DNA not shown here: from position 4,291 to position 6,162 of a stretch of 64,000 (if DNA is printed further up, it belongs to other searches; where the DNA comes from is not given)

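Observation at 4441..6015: Unusual single-polypeptide fusion of a PurE-like (AIR carboxylase fold) domain to a TsaC/YrdC/Sua5 threonylcarbamoyl-AMP synthase domain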

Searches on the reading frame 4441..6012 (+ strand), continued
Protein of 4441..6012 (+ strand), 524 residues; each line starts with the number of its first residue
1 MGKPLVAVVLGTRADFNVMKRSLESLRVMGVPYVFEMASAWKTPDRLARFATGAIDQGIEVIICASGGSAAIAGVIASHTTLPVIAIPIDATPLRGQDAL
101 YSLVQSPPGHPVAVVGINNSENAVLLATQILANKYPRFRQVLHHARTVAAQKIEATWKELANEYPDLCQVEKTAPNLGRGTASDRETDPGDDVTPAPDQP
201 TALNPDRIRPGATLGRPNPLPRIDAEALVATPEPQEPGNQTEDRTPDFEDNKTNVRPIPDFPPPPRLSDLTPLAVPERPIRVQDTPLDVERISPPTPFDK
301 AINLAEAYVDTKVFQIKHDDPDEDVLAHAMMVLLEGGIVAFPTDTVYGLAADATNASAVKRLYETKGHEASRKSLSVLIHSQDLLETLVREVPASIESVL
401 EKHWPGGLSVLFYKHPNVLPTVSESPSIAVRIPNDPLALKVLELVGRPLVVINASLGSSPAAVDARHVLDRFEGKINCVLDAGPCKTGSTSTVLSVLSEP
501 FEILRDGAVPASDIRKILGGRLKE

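Call 18: predict_structure(alignment_id=A1)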
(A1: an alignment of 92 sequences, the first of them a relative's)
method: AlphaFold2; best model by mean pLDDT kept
length: 524 residues; sequences in the alignment: 92
mean_pLDDT: 85.7   pTM: 0.54
mean pLDDT of the five models: 85.7, 85.5, 85.3, 85.0, 84.4
residues with pLDDT >= 90: 363; 70-90: 48; 50-70: 60; < 50: 53
segments of 3 or more residues with pLDDT < 50: 184-187, 205-209, 216-223, 240-255, 278-285
pLDDT, mean of each block of 10 residues (from residue 1): 91 95 97 97 96 98 90 97 98 92 93 97 98 98 96 96 95 74 49 54 49 46 54 57 45 50 76 57 49 68 81 96 98 98 98 96 91 93 97 97 98 94 93 98 98 95 97 96 96 97 97 97 95
secondary structure, 60 per line:
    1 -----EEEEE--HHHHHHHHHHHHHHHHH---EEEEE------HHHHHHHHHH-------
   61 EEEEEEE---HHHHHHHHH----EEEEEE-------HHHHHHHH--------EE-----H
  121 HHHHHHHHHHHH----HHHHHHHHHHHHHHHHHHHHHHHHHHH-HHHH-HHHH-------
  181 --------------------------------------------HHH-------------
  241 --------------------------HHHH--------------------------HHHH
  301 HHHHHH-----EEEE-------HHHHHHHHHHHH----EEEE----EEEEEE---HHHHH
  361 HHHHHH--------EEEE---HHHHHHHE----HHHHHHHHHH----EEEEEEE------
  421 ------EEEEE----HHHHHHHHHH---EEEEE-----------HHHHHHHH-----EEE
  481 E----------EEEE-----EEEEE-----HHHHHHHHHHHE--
elements in order: E6-10 H13-29 E33-37 H44-53 E61-67 H71-79 E84-89 H97-104 H120-132 H137-163 H165-168 H170-173 H267-270 H297-306 E312-315 H323-334 E339-342 E347-352 H356-366 E375-378 H382-388 H394-403 E408-414 E427-431 H436-445 E449-453 H465-472 E478-481 E492-495 E501-505 H511-521

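Call 21: find_encoding_contigs(protein=P0001, flank=10000, max_places=3)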
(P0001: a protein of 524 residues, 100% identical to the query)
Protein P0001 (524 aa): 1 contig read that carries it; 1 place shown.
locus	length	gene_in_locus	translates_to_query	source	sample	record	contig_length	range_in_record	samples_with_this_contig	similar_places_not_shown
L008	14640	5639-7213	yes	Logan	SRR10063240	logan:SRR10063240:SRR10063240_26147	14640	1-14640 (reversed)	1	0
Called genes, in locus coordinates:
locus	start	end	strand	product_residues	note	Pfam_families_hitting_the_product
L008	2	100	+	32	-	?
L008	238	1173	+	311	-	PF22784:PTP-SAK (weak)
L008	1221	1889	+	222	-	-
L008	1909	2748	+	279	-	-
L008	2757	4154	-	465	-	PF01938:TRAM, PF13649:Methyltransf_25 (faint), PF05958:tRNA_U5-meth_tr, PF13847:Methyltransf_31 (weak)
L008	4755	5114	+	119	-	-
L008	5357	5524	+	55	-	-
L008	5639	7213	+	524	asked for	PF00731:AIRC, PF01300:Sua5_yciO_yrdC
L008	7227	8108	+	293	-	PF01063:Aminotran_4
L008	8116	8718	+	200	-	PF04391:DUF533, PF05099:TerB (faint)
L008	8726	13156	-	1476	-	PF13205:Big_5, PF18911:PKD_4, PF00801:PKD, PF00034:Cytochrom_C (faint), PF03150:CCP_MauG (weak)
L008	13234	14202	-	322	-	PF00892:EamA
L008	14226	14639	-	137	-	?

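Call 31: list_cluster_members(proteins=[P0001, P0010, P0039, P0052, P0053, P0019, P0100, P0101, P0102, P0105])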
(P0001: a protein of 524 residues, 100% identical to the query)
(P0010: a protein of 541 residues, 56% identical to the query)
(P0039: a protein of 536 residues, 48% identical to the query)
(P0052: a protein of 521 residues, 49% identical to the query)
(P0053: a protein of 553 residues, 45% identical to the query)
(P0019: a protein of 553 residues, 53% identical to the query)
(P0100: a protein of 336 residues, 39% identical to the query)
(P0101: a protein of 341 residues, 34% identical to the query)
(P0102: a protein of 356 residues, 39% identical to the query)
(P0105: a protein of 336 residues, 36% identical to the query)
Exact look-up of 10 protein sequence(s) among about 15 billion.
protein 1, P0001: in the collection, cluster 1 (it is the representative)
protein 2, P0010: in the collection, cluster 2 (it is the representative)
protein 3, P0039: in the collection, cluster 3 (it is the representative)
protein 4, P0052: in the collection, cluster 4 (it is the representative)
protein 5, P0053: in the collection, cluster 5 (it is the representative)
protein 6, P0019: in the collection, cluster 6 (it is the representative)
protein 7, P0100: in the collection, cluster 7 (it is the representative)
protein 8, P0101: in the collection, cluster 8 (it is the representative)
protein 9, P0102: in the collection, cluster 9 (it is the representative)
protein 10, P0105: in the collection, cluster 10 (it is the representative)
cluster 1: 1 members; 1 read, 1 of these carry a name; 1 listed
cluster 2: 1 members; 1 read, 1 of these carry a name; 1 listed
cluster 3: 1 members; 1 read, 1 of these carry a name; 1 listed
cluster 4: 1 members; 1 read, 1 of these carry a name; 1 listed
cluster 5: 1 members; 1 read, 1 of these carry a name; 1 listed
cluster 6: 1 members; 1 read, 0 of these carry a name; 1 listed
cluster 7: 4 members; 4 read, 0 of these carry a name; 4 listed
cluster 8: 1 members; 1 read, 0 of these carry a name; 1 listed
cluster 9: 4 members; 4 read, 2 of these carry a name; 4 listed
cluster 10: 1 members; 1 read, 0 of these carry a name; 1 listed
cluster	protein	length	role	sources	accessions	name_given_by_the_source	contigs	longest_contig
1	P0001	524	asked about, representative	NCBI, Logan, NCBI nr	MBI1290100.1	threonylcarbamoyl-AMP synthase [bacterium]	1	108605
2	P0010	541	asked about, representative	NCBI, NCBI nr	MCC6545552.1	threonylcarbamoyl-AMP synthase [Candidatus Sumerlaeota bacterium]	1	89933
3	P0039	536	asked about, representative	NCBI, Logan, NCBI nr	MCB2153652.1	threonylcarbamoyl-AMP synthase [bacterium]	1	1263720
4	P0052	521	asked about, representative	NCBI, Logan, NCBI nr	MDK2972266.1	MAG: 5-(carboxyamino)imidazole ribonucleotide mutase [Candidatus Sumerlaeota bacterium] | 5-(carboxyamino)imidazole ribonucleotide mutase [Candidatus Sumerlaeota bacterium]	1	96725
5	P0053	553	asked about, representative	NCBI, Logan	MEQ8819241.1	MAG: 5-(carboxyamino)imidazole ribonucleotide mutase [Sumerlaeia bacterium]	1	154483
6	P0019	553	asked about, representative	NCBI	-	-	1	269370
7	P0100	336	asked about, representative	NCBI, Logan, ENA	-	-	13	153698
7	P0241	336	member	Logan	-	-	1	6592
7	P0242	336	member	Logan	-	-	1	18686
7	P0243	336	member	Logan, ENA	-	-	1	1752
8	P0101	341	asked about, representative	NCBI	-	-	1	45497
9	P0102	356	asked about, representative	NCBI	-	-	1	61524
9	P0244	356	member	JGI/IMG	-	L-threonylcarbamoyladenylate synthase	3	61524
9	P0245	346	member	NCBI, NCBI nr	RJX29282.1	MAG: threonylcarbamoyl-AMP synthase [Dethiobacter sp.]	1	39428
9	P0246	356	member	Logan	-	-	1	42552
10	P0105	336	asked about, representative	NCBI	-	-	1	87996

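Call 56: find_encoding_contigs(protein=P0085, flank=10000, max_places=1)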
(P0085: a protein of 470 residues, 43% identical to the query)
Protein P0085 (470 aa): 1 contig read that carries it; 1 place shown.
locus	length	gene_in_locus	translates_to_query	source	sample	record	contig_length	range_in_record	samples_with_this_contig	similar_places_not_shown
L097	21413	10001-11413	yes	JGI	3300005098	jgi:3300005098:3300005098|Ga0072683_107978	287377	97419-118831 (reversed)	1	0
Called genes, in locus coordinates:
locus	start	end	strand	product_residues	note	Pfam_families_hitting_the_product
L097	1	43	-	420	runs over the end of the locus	PF21088:MS_channel_1st (weak), PF00924:MS_channel_2nd, PF21082:MS_channel_3rd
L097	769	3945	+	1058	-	PF08471:Ribonuc_red_2_N, PF02867:Ribonuc_red_lgC, PF12637:TSCPD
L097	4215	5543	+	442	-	PF01408:GFO_IDH_MocA, PF02894:GFO_IDH_MocA_C (faint), PF22725:GFO_IDH_MocA_C3 (faint), PF19051:GFO_IDH_MocA_C2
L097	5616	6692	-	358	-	PF04613:LpxD, PF25087:GMPPB_C (faint), PF00132:Hexapep, PF14602:Hexapep_2 (faint), PF25084:LbH_EIF2B (weak), PF00132:Hexapep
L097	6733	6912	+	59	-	-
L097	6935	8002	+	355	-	PF00180:Iso_dh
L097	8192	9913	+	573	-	-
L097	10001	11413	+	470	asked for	PF00731:AIRC, PF01300:Sua5_yciO_yrdC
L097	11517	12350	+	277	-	PF00106:adh_short, PF13561:adh_short_C2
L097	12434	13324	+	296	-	PF13419:HAD_2 (weak)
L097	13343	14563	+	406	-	PF00389:2-Hacid_dh, PF02826:2-Hacid_dh_C, PF11890:DUF3410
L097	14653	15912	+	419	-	PF09861:Lar_N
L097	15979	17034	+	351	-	-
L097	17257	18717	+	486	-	PF04909:Amidohydro_2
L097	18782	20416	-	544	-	PF02129:Peptidase_S15, PF08530:PepX_C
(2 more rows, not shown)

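Call 57: find_encoding_contigs(protein=P0086, flank=10000, max_places=1)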
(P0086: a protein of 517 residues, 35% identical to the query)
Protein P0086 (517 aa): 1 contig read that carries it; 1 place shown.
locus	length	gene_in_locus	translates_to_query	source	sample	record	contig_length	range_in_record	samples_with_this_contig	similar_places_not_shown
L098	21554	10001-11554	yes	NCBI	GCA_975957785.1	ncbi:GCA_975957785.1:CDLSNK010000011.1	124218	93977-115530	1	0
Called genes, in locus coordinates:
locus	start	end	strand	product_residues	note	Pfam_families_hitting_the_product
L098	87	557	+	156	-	PF01272:GreA_GreB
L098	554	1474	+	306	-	PF01678:DAP_epimerase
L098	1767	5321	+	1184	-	PF07690:MFS_1, PF01553:Acyltransferase, PF00501:AMP-binding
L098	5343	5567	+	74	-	PF13783:DUF4177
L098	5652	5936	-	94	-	-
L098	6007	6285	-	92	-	PF00216:Bac_DNA_binding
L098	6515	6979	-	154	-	-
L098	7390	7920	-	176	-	PF19628:DUF6132, PF00085:Thioredoxin, PF00578:AhpC-TSA (weak), PF13098:Thioredoxin_2, PF13905:Thioredoxin_8 (faint)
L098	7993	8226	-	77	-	PF11127:YgaP-like_TM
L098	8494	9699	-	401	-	-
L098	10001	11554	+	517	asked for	PF00731:AIRC, PF01300:Sua5_yciO_yrdC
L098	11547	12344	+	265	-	PF00535:Glycos_transf_2, PF13641:Glyco_tranf_2_3, PF10111:Glyco_tranf_2_2 (weak), PF13632:Glyco_trans_2_3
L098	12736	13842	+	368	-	PF00365:PFK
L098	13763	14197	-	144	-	-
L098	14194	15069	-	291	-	PF02401:LYTB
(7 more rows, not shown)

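Call 58: find_encoding_contigs(protein=P0019, flank=10000, max_places=1)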
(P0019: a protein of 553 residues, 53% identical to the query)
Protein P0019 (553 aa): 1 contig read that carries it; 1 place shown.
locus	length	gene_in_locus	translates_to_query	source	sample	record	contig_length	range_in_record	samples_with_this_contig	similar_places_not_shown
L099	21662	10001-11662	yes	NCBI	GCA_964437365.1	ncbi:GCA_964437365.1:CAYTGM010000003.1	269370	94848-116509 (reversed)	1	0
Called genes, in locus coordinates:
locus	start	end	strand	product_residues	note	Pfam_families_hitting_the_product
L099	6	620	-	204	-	-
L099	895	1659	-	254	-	-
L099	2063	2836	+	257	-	PF02578:Cu-oxidase_4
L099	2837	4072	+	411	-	-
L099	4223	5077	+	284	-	-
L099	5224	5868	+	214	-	PF00849:PseudoU_synth_2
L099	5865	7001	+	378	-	PF00383:dCMP_cyt_deam_1, PF14437:MafB19-deam (faint), PF01872:RibD_C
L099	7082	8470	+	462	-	PF00512:HisKA, PF02518:HATPase_c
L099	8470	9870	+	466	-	PF00072:Response_reg, PF00158:Sigma54_activat, PF14532:Sigma54_activ_2, PF00004:AAA (weak), PF07724:AAA_2 (weak), PF07728:AAA_5, PF25601:AAA_lid_14, PF02954:HTH_8, +1 more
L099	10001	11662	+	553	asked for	PF00731:AIRC, PF01300:Sua5_yciO_yrdC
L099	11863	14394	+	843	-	PF02518:HATPase_c, PF00204:DNA_gyraseB, PF01751:Toprim, PF00986:DNA_gyraseB_C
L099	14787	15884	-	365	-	PF01479:S4, PF00849:PseudoU_synth_2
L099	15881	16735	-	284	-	-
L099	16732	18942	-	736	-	PF05226:CHASE2, PF00211:Guanylate_cyc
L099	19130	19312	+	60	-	-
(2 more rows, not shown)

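Call 61: fold_search(model_id=the predicted structure, library=pdb)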
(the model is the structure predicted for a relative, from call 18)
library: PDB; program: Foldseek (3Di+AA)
matches with E <= 10: 1624; with E <= 0.001: 151
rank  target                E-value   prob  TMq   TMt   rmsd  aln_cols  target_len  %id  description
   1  9dg5_B                5.3e-23  1.00  0.39  0.63   1.6       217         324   35  Thermotoga maritima threonylcarbamoyl adenylate synthase (TsaC2) in complex with L-threonine, magnesium and ATP (released 2025-11-12)
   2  9dsv_A                7.6e-23  1.00  0.39  0.63   1.7       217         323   36  Thermotoga maritima threonylcarbamoyl adenylate synthase (TsaC2) in complex with N-carboxy-L-threonine, magnesium and  (released 2025-10-29)
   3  9dsw_B                2.0e-22  1.00  0.39  0.63   1.7       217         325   36  Thermotoga maritima threonylcarbamoyl adenylate synthase (TsaC2) in complex with L-threonine (released 2025-10-29)
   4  9dsq_A                2.3e-22  1.00  0.39  0.63   1.7       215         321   36  Thermotoga maritima threonylcarbamoyl adenylate synthase (TsaC2) in complex with products TC-AMP and pyrophosphate (released 2025-10-29)
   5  9d3h_A                2.7e-22  1.00  0.39  0.60   1.6       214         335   36  Thermotoga maritima threonylcarbamoyl adenylate synthase (TsaC2) in complex with N-carboxy-L-threonine, magnesium and  (released 2025-12-10)
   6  9d3h_B                3.7e-22  1.00  0.39  0.61   1.5       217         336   36  Thermotoga maritima threonylcarbamoyl adenylate synthase (TsaC2) in complex with N-carboxy-L-threonine, magnesium and  (released 2025-12-10)
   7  6f89_B                3.7e-22  1.00  0.38  0.61   2.1       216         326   36  Structure of H234A/Y235A P.abyssi Sua5 (released 2018-04-25)
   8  9dsq_B                5.3e-22  1.00  0.38  0.61   2.0       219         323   36  Thermotoga maritima threonylcarbamoyl adenylate synthase (TsaC2) in complex with products TC-AMP and pyrophosphate (released 2025-10-29)
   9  6f89_A                7.7e-22  1.00  0.38  0.58   2.1       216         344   36  Structure of H234A/Y235A P.abyssi Sua5 (released 2018-04-25)
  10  3aje                  3.5e-21  1.00  0.39  0.61   1.7       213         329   29  Crystal structure of S. tokodaii Sua5 complexed with L-threonine and AMPPNP (released 2011-04-13)
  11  6f87_A                4.0e-21  1.00  0.38  0.58   2.0       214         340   36  Crystal structure of P. abyssi Sua5 complexed with L-threonine and PPi (released 2018-04-25)
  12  6f8y_C                5.1e-21  1.00  0.38  0.58   1.9       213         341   35  Crystal structure of P. abyssi Sua5 complexed with L-threonine (released 2018-04-25)
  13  2eqa                  5.1e-21  1.00  0.38  0.60   1.7       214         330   28  Crystal Structure of the hypothetical Sua5 protein from Sulfolobus tokodaii (released 2008-01-15)
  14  1d7a_A                4.8e-17  1.00  0.28  0.89   2.8       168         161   37  CRYSTAL STRUCTURE OF E. COLI PURE-MONONUCLEOTIDE COMPLEX. (released 1999-12-03)
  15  1qcz                  6.5e-17  1.00  0.28  0.88   2.7       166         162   37  CRYSTAL STRUCTURE OF E. COLI PURE, AN UNUSUAL MUTASE THAT CATALYZES THE CONVERSION OF N5-CARBOXYAMINOIMIDAZOLE RIBONUCLE (released 1999-11-10)
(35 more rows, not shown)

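Call 94: search_protein_representatives(alignment_id=A1)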
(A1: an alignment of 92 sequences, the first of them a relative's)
Query: 92 sequences, 514 profile positions. Proteins with E-value up to 0.001 (for the whole library): 53244; up to 1e-10: 32837; up to 1e-30: 10083. The best 150 are listed.
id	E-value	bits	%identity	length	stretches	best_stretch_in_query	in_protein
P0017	3.7e-212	722.2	-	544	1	1-513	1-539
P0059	1.4e-201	687.3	-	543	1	4-513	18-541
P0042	1.6e-194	664.0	-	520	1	19-513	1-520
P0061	4.6e-191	652.6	-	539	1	2-513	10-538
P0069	4.8e-190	649.2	-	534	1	1-514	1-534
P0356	5.4e-170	583.1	-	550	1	1-514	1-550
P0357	7.7e-169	579.3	-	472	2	235-512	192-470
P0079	2.3e-164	564.5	-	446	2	264-510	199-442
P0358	1.4e-161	555.4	-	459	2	288-514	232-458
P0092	4.7e-159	547.0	-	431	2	293-512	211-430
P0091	7.0e-157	539.8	-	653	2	250-513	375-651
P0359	1.4e-150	519.0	-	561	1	3-513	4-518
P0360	9.7e-147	506.4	-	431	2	279-513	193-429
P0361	9.6e-140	483.3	-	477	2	250-513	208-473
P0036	1.9e-135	469.1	-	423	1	125-514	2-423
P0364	1.1e-122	427.0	-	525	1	4-513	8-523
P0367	1.7e-117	409.9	-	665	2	240-512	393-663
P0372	1.7e-108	380.2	-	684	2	208-512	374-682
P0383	2.1e-96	340.3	-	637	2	251-509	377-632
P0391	2.6e-88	313.6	-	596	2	248-512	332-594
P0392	1.9e-85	304.1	-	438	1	225-507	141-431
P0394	2.6e-84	300.4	-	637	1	222-507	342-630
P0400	1.6e-75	271.4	-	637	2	209-507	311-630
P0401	5.0e-75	269.8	-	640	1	4-509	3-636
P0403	1.5e-74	268.2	-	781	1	151-510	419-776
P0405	2.3e-74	267.6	-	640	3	202-512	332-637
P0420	8.9e-62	226.0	-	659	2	264-510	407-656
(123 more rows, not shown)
